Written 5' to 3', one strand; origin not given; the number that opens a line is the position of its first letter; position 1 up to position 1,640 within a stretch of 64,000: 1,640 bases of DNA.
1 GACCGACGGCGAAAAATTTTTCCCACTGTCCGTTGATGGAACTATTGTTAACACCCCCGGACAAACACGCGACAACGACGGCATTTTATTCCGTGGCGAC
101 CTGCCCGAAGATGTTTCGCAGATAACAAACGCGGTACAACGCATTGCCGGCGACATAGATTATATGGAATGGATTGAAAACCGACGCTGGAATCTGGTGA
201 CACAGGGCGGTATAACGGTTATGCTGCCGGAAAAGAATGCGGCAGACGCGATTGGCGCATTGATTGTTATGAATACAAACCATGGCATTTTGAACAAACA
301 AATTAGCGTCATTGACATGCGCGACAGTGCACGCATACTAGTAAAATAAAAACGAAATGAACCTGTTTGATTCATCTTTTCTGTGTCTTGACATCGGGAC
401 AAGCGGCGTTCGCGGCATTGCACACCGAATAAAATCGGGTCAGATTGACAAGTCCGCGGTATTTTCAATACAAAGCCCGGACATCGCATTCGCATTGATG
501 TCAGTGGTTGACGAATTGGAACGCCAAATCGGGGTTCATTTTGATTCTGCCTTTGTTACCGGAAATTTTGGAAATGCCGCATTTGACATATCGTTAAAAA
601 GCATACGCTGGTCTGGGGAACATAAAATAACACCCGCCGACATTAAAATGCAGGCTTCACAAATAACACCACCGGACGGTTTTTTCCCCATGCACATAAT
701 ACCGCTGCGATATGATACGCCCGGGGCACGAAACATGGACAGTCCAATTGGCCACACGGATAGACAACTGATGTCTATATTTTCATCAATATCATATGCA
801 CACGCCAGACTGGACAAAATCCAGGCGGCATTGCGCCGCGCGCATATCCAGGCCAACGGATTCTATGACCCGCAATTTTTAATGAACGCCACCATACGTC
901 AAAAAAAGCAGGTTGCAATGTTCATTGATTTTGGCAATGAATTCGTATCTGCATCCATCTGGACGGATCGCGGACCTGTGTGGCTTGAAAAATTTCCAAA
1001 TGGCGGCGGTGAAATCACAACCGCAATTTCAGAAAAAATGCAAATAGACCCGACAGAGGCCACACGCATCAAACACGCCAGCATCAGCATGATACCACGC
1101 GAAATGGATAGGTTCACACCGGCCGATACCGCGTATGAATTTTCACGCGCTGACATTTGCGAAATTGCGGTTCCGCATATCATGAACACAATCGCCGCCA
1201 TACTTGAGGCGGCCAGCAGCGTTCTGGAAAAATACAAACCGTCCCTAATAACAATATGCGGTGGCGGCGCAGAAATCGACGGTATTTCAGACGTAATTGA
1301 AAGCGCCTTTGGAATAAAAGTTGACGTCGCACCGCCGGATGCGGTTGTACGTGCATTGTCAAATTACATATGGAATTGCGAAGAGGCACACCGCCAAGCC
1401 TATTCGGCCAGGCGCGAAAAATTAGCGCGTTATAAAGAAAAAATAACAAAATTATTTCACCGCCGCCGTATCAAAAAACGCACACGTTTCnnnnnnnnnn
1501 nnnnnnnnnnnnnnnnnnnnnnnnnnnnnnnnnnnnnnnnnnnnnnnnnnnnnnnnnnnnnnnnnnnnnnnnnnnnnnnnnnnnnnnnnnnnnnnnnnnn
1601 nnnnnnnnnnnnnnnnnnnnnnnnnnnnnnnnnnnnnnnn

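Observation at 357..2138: In-frame FtsA-ribulose-phosphate 3-epimerase fusion ORF and no ftsZ after ftsQ-ftsA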

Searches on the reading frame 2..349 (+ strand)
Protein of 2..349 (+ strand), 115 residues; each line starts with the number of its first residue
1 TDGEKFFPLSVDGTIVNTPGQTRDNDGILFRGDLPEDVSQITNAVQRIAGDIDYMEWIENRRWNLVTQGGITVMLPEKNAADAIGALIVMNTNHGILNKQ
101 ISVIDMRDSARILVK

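Call 3: search_protein_families(library=pfam, proteins=[window:2-349:+], max_evalue=0.1)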
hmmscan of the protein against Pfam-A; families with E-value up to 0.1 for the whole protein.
window:2-349:+ (115 aa): 1 family
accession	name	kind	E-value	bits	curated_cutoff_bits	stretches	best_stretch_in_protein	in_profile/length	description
PF03799.20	FtsQ_DivIB_C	-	3.1e-08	34.9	21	1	5-107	8-114/114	Cell division protein FtsQ/DivIB, C-terminal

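Call 4: search_protein_families(library=ncbifam, proteins=[window:2-349:+], max_evalue=0.1)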
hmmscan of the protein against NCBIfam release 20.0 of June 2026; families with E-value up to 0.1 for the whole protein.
window:2-349:+ (115 aa): 0 families

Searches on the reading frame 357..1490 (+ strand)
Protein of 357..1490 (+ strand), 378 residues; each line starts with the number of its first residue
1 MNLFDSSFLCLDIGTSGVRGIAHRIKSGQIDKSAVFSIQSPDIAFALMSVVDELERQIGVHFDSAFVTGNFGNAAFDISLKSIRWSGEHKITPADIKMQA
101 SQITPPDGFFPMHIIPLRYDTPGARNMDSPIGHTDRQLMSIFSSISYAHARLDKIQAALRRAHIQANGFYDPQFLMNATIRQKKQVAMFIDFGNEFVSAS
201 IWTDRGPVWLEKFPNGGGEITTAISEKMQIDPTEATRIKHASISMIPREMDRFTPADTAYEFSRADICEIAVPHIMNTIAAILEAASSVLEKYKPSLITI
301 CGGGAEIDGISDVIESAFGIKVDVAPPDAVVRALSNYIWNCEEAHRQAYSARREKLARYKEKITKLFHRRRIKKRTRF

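Call 28: search_solved_structures(query=window:357-1490:+, max_evalue=1, show_alignments=2)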
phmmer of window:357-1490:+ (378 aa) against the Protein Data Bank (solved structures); distinct sequences matched with E-value up to 1: 4.
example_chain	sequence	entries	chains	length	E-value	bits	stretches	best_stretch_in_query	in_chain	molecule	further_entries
7q6f_A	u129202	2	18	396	0.00051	22.5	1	29-338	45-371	Cell division protein FtsA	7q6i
7q6g_A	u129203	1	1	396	0.00076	21.9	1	30-338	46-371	Cell division protein FtsA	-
2ych_A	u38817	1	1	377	0.016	17.6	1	182-330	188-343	COMPETENCE PROTEIN PILM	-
3jc8_Ma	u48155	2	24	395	0.43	12.9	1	172-328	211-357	Type IV pilus biogenesis protein PilM | PilM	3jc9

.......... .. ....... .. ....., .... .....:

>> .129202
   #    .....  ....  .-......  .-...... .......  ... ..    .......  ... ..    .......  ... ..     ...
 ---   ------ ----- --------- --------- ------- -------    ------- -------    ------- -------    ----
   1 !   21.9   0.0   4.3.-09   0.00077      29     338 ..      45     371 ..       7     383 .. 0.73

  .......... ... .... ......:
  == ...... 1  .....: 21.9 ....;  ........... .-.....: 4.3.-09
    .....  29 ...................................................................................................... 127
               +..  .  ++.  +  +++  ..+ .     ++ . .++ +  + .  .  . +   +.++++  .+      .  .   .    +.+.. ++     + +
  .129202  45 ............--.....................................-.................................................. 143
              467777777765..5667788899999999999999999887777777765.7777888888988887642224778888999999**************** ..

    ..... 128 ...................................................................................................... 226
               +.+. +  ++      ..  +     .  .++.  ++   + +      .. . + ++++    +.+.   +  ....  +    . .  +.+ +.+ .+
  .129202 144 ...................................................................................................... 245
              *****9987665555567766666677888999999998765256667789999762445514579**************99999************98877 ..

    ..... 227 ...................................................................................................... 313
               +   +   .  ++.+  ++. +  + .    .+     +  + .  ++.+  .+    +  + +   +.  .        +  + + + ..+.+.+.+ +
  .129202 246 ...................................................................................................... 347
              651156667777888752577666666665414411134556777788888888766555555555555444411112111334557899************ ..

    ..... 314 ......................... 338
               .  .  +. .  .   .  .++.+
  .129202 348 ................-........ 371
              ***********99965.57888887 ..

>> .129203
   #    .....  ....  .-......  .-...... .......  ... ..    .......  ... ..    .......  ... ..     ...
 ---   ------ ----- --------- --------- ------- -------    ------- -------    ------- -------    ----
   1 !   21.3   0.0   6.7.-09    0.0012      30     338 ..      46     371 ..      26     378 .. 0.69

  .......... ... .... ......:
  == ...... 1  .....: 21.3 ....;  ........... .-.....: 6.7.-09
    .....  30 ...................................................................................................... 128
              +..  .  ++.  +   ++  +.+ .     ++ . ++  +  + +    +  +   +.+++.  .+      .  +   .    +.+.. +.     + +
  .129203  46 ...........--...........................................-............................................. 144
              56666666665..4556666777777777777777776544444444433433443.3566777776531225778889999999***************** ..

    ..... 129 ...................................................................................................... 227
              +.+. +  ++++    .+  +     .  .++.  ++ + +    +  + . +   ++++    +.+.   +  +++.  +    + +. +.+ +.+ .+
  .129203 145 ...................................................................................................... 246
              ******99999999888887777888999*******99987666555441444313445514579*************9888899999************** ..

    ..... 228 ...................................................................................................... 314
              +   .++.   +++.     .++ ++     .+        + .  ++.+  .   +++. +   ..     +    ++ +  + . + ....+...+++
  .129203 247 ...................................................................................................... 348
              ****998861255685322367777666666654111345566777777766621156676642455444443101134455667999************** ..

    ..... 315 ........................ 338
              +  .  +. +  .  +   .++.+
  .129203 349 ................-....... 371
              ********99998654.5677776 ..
